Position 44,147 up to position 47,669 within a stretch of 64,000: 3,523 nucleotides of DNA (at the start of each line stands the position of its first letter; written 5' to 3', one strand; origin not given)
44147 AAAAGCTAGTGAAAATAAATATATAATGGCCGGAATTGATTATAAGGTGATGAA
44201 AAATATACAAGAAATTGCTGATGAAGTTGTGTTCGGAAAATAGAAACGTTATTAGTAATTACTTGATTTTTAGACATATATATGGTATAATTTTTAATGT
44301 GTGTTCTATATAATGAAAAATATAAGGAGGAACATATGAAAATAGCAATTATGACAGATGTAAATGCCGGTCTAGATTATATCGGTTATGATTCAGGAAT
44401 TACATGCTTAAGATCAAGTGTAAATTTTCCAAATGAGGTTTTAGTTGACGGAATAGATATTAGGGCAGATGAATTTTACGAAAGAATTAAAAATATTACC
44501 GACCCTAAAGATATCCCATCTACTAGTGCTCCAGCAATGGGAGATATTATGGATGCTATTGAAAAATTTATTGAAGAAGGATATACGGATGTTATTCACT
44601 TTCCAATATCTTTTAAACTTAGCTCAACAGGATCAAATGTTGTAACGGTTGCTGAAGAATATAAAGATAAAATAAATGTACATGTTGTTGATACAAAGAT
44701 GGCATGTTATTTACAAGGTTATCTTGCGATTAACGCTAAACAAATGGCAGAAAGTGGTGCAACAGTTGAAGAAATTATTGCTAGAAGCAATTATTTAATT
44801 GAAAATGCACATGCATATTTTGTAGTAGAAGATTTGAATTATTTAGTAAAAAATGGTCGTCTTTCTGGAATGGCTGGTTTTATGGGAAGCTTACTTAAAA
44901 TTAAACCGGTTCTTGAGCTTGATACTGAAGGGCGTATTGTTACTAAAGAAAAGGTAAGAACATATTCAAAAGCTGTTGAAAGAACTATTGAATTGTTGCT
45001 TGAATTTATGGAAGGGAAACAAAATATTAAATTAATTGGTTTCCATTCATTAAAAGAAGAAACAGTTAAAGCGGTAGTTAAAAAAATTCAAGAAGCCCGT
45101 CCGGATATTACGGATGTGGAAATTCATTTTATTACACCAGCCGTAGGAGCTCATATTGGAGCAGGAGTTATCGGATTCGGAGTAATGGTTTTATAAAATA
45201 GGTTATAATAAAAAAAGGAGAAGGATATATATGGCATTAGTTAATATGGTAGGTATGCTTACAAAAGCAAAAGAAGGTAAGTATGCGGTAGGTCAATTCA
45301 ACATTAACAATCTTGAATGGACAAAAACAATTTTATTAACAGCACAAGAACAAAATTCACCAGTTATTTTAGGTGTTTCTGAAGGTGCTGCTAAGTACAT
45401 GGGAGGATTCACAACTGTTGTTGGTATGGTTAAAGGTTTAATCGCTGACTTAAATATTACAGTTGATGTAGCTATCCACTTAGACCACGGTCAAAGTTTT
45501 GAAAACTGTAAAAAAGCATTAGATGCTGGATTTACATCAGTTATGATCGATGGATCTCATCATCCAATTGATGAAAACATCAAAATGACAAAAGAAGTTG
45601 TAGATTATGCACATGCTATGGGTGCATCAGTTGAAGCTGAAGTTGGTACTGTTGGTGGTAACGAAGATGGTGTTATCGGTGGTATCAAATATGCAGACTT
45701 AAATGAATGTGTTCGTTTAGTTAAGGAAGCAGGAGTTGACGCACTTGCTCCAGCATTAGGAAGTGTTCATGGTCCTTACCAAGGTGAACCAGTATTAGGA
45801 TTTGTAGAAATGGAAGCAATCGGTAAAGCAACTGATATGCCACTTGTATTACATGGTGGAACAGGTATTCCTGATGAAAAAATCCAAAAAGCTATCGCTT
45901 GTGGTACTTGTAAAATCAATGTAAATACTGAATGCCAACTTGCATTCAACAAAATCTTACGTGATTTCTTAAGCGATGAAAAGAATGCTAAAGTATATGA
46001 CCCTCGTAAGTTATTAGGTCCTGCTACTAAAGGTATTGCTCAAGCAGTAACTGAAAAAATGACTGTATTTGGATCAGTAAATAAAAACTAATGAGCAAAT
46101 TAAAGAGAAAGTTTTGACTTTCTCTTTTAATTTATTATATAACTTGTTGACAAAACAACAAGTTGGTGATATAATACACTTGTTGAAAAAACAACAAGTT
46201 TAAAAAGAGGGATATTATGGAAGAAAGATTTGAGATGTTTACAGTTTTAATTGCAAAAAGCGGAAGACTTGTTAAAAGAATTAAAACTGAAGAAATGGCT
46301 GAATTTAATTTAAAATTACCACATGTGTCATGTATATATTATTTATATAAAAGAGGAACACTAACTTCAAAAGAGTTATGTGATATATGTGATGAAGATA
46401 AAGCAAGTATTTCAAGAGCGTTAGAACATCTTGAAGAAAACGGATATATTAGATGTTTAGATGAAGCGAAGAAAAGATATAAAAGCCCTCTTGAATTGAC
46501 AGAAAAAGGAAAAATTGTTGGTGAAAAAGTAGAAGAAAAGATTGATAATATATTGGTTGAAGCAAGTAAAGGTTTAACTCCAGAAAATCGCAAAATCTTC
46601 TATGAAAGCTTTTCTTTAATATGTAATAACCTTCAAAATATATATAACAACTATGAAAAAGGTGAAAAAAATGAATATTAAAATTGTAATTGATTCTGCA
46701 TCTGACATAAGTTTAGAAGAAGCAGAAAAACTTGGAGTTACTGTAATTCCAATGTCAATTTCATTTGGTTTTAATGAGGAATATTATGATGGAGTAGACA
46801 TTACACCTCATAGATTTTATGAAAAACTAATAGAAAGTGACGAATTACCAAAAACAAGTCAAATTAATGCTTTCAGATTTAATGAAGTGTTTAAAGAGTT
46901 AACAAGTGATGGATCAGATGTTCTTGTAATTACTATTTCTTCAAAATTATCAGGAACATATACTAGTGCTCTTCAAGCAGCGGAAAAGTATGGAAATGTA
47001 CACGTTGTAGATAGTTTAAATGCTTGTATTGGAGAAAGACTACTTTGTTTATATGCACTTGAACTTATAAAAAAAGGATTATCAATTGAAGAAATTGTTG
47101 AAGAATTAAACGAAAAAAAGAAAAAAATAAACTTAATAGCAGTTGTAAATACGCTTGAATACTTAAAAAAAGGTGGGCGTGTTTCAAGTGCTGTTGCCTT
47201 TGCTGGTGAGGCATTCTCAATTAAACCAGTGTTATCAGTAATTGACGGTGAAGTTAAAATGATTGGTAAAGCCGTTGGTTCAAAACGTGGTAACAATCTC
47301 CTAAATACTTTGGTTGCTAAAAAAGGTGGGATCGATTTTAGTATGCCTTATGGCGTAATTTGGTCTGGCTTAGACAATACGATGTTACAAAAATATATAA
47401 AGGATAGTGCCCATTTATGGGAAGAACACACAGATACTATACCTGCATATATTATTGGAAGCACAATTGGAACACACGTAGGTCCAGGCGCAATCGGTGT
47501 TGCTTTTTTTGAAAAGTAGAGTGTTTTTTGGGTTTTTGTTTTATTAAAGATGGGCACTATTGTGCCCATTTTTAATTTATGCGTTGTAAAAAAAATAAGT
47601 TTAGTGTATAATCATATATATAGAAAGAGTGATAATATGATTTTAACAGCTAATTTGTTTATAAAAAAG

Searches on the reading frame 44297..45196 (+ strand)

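Call 56: search_protein_families(library=pfam, proteins=[window:44297-45196:+], max_evalue=0.00001)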
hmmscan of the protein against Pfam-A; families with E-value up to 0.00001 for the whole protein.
window:44297-45196:+ (299 aa): 1 family
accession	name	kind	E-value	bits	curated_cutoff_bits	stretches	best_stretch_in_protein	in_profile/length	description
PF02645.21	DegV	-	2.6e-72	243.9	27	1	15-296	1-277/280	Uncharacterised protein, DegV family COG1307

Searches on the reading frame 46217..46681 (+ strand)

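Call 56: search_protein_families(library=pfam, proteins=[window:46217-46681:+], max_evalue=0.00001)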
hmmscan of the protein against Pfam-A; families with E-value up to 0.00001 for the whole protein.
window:46217-46681:+ (154 aa): 1 family
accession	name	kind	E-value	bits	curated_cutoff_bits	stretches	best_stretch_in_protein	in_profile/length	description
PF12802.13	MarR_2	-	2.9e-08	34.2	27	1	31-87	2-60/61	MarR family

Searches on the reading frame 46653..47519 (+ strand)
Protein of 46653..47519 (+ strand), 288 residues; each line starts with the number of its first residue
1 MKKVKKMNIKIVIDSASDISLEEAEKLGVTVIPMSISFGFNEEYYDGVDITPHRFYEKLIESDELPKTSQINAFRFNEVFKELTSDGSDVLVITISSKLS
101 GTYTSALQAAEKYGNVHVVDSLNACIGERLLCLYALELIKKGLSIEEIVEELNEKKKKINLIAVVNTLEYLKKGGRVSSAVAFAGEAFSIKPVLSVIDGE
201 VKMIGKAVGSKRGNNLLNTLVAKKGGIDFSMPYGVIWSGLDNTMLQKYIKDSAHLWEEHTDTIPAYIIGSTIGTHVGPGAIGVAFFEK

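Call 56: search_protein_families(library=pfam, proteins=[window:46653-47519:+], max_evalue=0.00001)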
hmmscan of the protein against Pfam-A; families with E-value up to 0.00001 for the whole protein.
window:46653-47519:+ (288 aa): 1 family
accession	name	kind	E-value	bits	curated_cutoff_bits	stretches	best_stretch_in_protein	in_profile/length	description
PF02645.21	DegV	-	6.7e-74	249.2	27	1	9-287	2-279/280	Uncharacterised protein, DegV family COG1307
